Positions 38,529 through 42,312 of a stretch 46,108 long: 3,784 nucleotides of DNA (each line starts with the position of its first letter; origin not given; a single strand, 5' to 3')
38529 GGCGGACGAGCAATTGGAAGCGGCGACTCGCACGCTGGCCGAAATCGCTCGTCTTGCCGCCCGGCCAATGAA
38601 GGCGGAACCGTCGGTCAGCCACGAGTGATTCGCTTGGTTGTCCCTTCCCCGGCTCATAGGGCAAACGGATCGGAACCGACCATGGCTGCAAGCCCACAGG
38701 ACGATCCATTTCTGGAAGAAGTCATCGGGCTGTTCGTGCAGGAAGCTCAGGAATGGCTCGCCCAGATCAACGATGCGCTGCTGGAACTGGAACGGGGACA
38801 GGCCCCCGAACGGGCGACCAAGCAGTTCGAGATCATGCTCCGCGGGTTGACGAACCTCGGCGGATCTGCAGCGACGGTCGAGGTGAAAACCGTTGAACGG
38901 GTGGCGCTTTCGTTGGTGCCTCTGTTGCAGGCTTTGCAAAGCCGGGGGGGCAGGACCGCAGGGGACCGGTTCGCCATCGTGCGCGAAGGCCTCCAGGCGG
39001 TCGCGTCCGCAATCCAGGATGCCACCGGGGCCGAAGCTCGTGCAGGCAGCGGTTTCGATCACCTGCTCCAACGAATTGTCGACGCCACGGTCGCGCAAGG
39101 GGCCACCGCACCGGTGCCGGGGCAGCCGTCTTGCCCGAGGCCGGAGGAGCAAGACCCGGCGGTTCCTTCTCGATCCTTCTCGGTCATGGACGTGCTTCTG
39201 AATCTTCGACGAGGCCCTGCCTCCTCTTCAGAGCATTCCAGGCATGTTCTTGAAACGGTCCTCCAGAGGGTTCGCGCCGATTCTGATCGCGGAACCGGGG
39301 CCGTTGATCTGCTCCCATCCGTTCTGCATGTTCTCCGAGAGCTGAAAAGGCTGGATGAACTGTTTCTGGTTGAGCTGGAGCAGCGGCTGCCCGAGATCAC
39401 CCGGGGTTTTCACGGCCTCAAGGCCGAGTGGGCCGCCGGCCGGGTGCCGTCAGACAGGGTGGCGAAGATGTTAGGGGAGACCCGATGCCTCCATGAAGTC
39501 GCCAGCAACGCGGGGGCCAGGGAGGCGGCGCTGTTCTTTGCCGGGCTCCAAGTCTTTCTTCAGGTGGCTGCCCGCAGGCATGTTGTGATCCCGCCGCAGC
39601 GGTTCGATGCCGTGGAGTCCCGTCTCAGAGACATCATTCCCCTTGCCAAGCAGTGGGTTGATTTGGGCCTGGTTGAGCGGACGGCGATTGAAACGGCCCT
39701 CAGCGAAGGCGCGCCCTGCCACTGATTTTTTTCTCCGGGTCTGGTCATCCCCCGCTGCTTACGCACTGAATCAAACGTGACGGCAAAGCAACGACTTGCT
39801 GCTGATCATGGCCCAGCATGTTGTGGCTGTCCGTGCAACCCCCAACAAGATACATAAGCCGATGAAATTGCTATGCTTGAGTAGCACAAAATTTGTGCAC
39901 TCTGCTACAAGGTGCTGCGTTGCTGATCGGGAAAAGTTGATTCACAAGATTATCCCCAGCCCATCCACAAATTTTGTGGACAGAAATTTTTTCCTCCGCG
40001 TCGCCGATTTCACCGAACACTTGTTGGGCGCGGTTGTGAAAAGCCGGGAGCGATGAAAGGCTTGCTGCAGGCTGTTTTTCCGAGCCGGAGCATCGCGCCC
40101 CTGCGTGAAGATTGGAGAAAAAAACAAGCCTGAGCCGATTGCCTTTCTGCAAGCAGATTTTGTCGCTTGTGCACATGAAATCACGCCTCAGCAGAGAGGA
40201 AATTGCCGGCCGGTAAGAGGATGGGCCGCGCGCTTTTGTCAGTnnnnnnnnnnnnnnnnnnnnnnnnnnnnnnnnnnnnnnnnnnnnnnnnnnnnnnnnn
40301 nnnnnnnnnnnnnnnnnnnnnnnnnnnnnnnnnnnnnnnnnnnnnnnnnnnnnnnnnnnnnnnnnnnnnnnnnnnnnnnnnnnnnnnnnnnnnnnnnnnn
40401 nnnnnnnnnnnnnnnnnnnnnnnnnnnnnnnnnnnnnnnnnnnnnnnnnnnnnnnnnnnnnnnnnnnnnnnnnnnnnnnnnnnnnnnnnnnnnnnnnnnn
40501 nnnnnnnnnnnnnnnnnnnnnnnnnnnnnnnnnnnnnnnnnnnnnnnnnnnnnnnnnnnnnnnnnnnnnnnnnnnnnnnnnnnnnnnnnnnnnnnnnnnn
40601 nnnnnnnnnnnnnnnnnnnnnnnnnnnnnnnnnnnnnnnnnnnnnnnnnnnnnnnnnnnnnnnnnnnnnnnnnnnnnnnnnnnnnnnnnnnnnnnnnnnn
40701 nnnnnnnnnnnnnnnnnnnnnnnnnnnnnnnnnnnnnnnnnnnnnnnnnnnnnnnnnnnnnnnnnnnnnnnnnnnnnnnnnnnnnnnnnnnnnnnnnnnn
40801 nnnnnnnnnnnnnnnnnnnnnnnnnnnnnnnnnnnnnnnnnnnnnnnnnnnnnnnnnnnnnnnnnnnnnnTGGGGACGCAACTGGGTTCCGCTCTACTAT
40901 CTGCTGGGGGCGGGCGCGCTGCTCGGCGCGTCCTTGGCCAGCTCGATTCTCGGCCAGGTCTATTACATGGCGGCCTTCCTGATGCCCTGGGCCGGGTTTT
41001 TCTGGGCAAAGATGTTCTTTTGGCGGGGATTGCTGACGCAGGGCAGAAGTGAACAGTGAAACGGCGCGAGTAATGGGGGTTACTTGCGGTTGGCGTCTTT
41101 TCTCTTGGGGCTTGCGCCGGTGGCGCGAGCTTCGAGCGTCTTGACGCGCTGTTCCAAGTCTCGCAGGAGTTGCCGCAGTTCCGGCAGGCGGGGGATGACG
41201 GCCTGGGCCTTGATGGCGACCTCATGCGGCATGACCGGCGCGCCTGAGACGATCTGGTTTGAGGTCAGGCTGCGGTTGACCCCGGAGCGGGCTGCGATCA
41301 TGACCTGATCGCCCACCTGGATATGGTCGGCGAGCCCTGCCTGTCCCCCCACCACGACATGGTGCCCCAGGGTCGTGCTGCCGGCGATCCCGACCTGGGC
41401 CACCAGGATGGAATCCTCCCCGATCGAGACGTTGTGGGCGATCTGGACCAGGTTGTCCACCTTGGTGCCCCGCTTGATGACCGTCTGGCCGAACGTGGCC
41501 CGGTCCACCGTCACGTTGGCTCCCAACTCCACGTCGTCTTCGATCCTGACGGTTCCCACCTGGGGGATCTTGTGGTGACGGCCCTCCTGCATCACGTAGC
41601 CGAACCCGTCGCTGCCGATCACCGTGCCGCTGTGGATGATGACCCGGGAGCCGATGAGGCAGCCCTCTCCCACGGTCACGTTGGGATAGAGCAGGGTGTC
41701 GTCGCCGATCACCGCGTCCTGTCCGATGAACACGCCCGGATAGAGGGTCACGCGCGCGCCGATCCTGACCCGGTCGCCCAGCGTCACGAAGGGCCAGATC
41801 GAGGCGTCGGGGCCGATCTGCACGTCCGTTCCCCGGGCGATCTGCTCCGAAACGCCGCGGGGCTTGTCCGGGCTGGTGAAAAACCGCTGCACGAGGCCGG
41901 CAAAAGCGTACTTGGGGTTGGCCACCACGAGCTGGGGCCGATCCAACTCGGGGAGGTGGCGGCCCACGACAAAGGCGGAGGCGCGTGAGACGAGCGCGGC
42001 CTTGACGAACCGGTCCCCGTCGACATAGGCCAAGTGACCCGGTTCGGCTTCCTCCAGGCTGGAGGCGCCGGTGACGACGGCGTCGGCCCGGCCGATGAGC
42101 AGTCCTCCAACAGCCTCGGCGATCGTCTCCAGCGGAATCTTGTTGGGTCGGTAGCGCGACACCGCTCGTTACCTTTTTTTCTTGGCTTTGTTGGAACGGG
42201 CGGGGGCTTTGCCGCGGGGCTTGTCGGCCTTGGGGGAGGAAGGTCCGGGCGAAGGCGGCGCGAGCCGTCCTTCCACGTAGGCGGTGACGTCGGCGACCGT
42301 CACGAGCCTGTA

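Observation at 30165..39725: A Pil-Chp-like chemosensory cluster lacks CheB and CheR but has three CheW-like genes, an extra receiver/coiled-coil protein and an Hpt-like protein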

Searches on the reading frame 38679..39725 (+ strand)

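Call 4: search_protein_families(library=pfam, proteins=[window:38679-39725:+], max_evalue=0.01)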
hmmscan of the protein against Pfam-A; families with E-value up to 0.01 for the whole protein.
window:38679-39725:+ (348 aa): 1 family
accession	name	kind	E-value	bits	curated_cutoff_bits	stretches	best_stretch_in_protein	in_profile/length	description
PF01627.28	Hpt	-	0.00015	22.4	24.6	1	14-110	1-83/84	Hpt domain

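Call 27: search_protein_families(library=ncbifam, proteins=[window:38679-39725:+], max_evalue=0.01)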
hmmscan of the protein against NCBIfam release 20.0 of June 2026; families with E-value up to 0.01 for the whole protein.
window:38679-39725:+ (348 aa): 1 family
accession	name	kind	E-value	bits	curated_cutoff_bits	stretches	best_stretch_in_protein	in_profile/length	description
NF041336.1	CheA_Halo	equivalog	2.1e-05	23.4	950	1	16-117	5-105/666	chemotaxis protein CheA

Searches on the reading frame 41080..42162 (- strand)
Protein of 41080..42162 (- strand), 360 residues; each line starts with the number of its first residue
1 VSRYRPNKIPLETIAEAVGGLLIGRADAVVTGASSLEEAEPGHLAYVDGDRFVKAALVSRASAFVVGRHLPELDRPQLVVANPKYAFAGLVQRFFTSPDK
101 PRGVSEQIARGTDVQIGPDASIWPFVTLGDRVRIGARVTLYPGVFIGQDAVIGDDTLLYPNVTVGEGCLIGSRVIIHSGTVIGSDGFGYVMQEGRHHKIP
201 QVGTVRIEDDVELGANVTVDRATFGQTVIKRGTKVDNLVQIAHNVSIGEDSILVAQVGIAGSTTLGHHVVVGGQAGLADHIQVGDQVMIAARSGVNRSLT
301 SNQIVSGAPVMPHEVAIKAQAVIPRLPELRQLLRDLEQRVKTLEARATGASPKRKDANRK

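Call 34: search_protein_families(library=pfam, proteins=[window:41080-42162:-], max_evalue=0.001)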
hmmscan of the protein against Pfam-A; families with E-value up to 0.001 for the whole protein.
window:41080-42162:- (360 aa): 4 families
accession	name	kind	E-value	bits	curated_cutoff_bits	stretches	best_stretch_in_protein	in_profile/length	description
PF00132.30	Hexapep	-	1.2e-32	110.7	27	3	149-183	1-35/36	Bacterial transferase hexapeptide (six repeats)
PF04613.19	LpxD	-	1.3e-13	51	30.8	1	27-92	1-69/70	UDP-3-O-[3-hydroxymyristoyl] glucosamine N-acyltransferase, LpxD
PF14602.12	Hexapep_2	-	2.4e-11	43.6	27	0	126-153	2-27/34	Hexapeptide repeat of succinyl-transferase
PF25084.1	LbH_EIF2B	-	8.3e-10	39.1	54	1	106-184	20-95/105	EIF2B subunit epsilon LbH domain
